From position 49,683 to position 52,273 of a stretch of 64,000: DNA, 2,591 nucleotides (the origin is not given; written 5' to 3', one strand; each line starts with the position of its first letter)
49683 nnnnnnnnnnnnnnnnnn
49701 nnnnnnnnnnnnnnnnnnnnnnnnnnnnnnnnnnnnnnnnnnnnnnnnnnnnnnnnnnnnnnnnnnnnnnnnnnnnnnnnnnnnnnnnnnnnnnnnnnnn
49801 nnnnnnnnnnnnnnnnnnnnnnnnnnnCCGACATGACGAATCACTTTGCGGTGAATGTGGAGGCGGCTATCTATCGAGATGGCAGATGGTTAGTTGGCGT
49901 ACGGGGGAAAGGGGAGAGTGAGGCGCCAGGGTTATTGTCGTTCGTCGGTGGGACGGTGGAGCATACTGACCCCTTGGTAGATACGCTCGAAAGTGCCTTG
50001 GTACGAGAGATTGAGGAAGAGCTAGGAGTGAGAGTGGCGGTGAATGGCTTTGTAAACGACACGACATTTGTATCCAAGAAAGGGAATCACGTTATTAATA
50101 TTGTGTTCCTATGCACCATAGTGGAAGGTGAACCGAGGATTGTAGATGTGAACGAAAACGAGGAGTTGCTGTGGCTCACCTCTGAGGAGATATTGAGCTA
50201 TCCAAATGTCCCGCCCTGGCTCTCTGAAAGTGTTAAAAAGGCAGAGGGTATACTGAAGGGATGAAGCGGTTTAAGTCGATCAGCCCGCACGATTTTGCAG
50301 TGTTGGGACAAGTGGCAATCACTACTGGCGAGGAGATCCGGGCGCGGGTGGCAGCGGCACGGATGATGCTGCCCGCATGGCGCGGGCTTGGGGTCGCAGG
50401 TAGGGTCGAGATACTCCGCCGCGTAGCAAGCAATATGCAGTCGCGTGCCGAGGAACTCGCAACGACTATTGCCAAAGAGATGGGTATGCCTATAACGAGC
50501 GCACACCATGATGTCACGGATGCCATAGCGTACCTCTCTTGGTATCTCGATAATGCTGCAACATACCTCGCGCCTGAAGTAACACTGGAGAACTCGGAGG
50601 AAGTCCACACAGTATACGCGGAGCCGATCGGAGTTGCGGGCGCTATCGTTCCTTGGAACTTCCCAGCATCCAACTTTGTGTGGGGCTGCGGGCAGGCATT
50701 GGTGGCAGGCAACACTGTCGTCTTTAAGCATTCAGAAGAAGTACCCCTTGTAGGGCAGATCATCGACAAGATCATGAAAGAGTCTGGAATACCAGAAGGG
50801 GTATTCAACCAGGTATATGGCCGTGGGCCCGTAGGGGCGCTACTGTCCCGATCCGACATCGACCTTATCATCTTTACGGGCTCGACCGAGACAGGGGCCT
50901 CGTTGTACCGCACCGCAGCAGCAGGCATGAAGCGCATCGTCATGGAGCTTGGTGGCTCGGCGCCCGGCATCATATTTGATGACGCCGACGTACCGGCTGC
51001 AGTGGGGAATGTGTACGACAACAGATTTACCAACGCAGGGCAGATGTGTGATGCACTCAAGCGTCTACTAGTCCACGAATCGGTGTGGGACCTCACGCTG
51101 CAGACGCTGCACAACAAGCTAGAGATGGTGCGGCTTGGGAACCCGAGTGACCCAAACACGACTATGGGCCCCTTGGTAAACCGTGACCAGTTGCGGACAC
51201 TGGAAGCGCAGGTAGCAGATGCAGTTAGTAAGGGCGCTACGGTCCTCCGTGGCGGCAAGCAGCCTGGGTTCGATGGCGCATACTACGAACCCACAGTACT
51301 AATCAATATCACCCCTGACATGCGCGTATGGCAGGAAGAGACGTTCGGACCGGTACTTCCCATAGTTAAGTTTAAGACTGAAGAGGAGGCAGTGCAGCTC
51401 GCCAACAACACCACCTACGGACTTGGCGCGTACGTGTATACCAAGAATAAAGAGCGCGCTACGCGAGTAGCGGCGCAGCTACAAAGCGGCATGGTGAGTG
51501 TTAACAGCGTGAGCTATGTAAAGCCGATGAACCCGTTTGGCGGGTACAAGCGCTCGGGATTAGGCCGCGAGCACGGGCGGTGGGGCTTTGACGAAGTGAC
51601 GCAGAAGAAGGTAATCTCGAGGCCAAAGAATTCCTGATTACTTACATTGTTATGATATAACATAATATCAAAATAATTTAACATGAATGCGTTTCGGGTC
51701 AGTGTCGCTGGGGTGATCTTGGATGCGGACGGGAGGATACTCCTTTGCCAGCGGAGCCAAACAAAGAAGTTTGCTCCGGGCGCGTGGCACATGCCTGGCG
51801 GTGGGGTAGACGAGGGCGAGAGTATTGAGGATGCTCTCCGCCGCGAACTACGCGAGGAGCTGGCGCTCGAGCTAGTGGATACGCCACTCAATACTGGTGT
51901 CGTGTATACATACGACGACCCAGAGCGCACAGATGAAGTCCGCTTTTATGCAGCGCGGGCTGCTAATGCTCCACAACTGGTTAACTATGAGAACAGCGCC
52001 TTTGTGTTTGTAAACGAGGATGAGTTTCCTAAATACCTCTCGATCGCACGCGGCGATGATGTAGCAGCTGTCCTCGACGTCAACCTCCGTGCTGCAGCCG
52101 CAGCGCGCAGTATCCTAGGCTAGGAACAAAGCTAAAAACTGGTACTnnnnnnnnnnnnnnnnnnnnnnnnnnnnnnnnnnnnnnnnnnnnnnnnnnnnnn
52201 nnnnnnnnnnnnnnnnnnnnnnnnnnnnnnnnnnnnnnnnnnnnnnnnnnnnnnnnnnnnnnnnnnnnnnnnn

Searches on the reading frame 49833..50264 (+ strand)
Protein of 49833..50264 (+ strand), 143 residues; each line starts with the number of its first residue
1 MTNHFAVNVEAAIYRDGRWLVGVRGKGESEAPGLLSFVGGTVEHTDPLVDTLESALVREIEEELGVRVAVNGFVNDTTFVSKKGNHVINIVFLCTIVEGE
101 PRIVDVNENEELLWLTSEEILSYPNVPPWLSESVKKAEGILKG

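Call 56: search_protein_families(library=pfam, proteins=[window:49833-50264:+], max_evalue=0.01)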
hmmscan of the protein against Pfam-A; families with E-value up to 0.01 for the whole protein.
window:49833-50264:+ (143 aa): 2 families
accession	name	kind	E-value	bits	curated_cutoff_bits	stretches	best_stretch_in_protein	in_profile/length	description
PF00293.34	NUDIX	-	2.7e-11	44.1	21.1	1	7-129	4-126/134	NUDIX domain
PF22327.2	Nudt16-like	-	0.00025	21.5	27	1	33-88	33-87/161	U8 snoRNA-decapping enzyme-like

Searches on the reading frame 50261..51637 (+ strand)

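Call 89: search_protein_families(library=pfam, proteins=[window:50261-51637:+], max_evalue=0.001)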
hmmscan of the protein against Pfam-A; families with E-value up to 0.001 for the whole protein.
window:50261-51637:+ (458 aa): 1 family
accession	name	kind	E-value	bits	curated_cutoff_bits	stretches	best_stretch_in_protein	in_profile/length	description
PF00171.27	Aldedh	-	6.4e-147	490.3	23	1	3-452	8-461/461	Aldehyde dehydrogenase family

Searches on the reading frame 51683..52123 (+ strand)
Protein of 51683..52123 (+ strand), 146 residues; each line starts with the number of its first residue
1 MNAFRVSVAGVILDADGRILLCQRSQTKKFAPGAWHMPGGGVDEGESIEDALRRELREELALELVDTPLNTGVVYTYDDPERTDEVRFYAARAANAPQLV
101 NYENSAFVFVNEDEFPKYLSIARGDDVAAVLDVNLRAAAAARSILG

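Call 56: search_protein_families(library=pfam, proteins=[window:51683-52123:+], max_evalue=0.01)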
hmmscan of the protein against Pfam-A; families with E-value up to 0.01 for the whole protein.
window:51683-52123:+ (146 aa): 3 families
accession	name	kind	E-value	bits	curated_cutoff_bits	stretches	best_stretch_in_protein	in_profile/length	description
PF00293.34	NUDIX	-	2.2e-21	76.7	21.1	1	4-115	2-118/134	NUDIX domain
PF14815.12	NUDIX_4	-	1e-07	32.2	35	1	9-118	2-101/113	NUDIX domain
PF22327.2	Nudt16-like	-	9.1e-05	22.9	27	1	36-100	36-101/161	U8 snoRNA-decapping enzyme-like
